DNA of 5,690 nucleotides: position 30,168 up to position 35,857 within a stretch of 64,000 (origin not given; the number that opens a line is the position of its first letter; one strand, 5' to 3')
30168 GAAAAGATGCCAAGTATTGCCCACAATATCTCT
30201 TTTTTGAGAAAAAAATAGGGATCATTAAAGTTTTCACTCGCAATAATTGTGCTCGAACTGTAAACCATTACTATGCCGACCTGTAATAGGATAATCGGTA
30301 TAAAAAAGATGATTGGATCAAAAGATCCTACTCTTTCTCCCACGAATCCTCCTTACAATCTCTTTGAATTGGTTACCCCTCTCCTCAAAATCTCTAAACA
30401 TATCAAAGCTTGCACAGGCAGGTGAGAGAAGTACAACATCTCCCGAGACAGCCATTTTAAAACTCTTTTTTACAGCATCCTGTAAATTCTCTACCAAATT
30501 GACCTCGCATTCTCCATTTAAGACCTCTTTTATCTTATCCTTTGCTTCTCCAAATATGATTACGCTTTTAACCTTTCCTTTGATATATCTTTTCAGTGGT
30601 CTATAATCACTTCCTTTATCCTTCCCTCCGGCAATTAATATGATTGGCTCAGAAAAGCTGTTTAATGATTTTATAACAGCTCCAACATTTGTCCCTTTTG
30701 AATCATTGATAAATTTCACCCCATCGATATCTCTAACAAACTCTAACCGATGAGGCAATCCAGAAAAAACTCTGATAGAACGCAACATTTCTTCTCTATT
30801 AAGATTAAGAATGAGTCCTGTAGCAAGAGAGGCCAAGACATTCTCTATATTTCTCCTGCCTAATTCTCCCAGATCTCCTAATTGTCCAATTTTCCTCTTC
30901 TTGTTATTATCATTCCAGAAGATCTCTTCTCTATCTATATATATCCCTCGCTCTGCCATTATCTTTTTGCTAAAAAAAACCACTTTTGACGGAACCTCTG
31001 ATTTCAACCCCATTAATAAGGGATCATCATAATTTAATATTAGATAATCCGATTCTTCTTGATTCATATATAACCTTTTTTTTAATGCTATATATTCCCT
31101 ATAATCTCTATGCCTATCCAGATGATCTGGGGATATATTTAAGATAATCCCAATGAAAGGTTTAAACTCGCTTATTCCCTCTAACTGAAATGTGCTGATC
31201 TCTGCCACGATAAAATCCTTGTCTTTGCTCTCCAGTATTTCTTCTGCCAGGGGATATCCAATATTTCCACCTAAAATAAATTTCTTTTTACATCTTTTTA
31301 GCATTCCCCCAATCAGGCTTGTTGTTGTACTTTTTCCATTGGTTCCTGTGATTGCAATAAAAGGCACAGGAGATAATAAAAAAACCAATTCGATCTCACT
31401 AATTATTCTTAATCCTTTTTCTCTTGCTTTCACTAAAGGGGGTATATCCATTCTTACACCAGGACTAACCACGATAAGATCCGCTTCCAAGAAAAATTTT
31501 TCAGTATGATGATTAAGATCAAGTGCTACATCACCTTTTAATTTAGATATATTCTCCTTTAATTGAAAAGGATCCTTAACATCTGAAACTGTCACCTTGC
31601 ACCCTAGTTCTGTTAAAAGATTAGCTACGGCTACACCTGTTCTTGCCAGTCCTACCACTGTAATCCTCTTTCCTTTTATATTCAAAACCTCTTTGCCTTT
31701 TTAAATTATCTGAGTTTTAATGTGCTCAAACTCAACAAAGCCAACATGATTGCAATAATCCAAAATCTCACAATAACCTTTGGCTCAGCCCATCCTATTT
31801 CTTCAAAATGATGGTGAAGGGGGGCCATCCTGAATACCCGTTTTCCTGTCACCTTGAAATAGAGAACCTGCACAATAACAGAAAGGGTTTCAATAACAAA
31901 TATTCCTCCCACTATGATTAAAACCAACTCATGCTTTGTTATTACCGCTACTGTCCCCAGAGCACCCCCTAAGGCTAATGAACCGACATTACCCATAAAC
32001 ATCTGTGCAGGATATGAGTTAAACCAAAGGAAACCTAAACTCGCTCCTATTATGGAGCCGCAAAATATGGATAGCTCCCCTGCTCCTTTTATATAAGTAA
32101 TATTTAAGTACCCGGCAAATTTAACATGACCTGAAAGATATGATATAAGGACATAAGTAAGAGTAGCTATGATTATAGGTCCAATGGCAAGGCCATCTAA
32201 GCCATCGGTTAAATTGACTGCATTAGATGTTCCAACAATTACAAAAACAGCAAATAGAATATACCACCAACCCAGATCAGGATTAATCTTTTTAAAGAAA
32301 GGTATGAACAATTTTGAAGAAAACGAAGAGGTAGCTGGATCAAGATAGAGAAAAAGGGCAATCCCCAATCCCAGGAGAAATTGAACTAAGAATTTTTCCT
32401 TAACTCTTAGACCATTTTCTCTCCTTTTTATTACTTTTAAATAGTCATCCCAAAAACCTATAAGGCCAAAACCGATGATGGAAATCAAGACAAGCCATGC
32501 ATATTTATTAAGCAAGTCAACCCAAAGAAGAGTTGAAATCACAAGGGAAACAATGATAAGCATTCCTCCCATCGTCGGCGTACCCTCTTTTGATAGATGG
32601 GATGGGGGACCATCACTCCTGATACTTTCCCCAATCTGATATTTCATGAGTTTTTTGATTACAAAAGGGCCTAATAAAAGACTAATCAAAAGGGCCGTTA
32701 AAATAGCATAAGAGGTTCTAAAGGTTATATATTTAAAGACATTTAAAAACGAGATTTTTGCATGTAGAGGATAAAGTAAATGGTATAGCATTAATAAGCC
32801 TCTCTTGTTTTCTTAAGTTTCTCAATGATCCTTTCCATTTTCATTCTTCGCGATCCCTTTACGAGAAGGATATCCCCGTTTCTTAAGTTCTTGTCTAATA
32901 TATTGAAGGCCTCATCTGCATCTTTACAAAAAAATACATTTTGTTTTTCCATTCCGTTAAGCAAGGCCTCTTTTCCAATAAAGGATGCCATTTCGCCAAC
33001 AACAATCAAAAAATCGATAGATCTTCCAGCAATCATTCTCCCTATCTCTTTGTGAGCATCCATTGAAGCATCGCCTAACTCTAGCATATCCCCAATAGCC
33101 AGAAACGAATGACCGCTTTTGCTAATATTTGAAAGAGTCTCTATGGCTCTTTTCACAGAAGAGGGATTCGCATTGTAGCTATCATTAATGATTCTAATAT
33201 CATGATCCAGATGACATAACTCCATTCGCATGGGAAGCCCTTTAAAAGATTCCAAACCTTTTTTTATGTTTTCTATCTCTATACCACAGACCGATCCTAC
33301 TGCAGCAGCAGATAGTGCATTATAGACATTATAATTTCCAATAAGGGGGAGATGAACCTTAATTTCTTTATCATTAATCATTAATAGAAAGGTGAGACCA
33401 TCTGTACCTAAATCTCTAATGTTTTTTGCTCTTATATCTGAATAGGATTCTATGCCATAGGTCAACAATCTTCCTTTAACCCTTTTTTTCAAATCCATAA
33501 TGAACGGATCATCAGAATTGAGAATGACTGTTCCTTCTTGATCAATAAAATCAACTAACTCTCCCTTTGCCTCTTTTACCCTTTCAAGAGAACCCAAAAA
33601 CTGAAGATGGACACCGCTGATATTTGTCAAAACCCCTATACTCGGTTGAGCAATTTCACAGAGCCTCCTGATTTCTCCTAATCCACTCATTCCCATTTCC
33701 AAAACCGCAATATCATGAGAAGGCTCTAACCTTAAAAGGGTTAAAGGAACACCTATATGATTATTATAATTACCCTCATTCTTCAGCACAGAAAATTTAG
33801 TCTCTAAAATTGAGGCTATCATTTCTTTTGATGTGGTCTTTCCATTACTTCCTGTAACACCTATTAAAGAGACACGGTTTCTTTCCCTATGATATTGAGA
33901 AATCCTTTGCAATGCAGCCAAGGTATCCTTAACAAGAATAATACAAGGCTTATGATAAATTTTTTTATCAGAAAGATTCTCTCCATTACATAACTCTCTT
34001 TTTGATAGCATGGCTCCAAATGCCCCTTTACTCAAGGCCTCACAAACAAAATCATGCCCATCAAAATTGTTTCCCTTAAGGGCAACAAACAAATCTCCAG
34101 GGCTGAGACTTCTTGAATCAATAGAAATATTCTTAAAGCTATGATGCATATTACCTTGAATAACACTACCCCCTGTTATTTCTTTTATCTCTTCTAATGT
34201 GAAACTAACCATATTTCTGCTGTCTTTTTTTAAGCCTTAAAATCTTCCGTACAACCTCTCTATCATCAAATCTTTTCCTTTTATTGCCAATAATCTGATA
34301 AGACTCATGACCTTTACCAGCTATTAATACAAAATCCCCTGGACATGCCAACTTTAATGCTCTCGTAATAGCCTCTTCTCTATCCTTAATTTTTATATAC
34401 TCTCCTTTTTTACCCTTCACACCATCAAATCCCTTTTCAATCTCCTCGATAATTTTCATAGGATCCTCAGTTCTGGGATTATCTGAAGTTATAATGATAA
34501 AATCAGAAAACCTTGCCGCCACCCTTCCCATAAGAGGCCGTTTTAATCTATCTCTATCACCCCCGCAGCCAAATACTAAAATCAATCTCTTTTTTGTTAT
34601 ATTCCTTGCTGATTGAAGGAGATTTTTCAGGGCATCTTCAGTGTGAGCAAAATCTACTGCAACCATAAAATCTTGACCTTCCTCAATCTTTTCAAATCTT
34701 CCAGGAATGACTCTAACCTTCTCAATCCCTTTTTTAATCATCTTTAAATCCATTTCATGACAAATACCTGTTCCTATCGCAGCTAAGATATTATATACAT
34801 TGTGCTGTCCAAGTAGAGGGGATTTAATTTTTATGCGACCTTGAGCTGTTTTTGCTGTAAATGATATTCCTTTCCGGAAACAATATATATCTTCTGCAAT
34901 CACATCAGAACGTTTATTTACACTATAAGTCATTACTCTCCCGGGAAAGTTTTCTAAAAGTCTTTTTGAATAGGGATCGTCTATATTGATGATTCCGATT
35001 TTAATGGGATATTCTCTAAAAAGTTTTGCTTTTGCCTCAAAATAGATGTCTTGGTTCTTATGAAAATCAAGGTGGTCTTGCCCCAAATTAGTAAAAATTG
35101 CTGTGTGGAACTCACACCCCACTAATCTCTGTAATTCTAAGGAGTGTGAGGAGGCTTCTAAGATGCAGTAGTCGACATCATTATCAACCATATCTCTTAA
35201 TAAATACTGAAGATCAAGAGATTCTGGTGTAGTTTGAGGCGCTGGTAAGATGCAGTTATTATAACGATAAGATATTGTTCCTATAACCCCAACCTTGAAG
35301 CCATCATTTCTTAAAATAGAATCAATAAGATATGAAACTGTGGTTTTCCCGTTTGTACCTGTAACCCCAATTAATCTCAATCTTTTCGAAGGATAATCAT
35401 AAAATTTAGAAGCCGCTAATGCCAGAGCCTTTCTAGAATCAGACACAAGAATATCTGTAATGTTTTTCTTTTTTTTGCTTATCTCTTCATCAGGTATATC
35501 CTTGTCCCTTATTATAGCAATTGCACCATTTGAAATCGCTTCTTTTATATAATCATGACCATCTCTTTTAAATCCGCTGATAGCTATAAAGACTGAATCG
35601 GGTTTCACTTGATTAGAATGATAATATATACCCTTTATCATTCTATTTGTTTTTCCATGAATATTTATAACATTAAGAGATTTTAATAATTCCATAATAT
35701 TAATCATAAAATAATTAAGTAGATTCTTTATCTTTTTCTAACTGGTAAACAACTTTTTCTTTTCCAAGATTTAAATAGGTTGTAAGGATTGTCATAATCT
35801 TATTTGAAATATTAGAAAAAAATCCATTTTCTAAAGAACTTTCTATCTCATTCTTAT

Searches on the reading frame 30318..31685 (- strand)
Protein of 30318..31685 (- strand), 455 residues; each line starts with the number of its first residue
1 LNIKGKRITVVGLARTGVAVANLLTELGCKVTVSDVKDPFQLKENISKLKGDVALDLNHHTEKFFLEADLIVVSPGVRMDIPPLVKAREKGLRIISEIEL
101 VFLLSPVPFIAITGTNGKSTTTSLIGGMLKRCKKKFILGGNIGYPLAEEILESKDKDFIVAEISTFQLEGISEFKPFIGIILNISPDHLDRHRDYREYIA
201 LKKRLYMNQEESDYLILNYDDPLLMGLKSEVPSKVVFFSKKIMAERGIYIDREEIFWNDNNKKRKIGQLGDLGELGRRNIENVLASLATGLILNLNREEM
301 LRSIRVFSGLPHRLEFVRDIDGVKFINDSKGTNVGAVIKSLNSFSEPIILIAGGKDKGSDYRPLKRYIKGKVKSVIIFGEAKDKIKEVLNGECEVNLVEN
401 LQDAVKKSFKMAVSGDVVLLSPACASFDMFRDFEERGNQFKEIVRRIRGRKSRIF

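Call 68: search_protein_families(library=pfam, max_evalue=1e-8, proteins=[window:30318-31685:-])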
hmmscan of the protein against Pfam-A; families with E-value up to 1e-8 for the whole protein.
window:30318-31685:- (455 aa): 3 families
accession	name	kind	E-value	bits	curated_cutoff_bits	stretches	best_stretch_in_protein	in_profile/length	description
PF08245.18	Mur_ligase_M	-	9.9e-29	101.2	24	1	112-289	1-199/200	Mur ligase middle domain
PF02875.26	Mur_ligase_C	-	1.5e-16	61.9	28.4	1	312-424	1-127/127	Mur ligase, glutamate ligase domain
PF21799.2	MurD-like_N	-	5.1e-15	56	27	1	6-95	1-87/88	Mur ligase MurD-like, N-terminal domain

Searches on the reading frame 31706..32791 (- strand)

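Call 68: search_protein_families(library=pfam, max_evalue=1e-8, proteins=[window:31706-32791:-])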
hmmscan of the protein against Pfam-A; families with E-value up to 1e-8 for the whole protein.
window:31706-32791:- (361 aa): 1 family
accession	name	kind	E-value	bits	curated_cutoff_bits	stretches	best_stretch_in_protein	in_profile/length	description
PF00953.26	Glycos_transf_4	-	4.2e-35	121.5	27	1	99-285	2-159/160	Glycosyl transferase family 4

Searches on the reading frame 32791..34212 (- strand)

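Call 68: search_protein_families(library=pfam, max_evalue=1e-8, proteins=[window:32791-34212:-])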
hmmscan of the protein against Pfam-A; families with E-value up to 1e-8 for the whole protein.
window:32791-34212:- (473 aa): 2 families
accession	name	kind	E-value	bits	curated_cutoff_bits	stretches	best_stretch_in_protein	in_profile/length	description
PF08245.18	Mur_ligase_M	-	4.8e-53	180.5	24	1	119-305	1-199/200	Mur ligase middle domain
PF02875.26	Mur_ligase_C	-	5.5e-23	82.6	28.4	1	328-455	1-127/127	Mur ligase, glutamate ligase domain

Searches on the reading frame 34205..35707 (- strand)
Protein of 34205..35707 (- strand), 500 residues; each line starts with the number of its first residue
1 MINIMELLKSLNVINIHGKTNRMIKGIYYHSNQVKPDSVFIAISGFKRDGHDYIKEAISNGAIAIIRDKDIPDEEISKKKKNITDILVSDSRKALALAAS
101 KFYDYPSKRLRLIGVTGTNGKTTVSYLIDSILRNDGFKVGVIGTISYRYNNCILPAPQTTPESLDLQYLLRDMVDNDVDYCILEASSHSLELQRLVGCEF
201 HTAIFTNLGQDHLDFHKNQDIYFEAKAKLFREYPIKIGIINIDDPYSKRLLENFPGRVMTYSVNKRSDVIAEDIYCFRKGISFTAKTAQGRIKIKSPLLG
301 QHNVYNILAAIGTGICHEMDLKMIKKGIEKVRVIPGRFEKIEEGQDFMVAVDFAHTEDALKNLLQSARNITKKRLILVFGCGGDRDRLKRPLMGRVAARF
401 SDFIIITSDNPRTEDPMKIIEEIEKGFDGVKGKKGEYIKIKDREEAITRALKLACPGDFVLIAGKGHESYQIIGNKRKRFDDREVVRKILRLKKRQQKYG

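Call 68: search_protein_families(library=pfam, max_evalue=1e-8, proteins=[window:34205-35707:-])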
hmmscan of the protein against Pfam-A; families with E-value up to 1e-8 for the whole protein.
window:34205-35707:- (500 aa): 3 families
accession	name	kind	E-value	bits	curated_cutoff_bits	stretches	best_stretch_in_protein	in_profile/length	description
PF08245.18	Mur_ligase_M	-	2.3e-58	197.9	24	1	115-313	1-199/200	Mur ligase middle domain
PF02875.26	Mur_ligase_C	-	1.7e-34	119.8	28.4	1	336-466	1-127/127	Mur ligase, glutamate ligase domain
PF01225.30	Mur_ligase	-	1.2e-09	38.9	21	1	24-103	2-95/95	Mur ligase family, catalytic domain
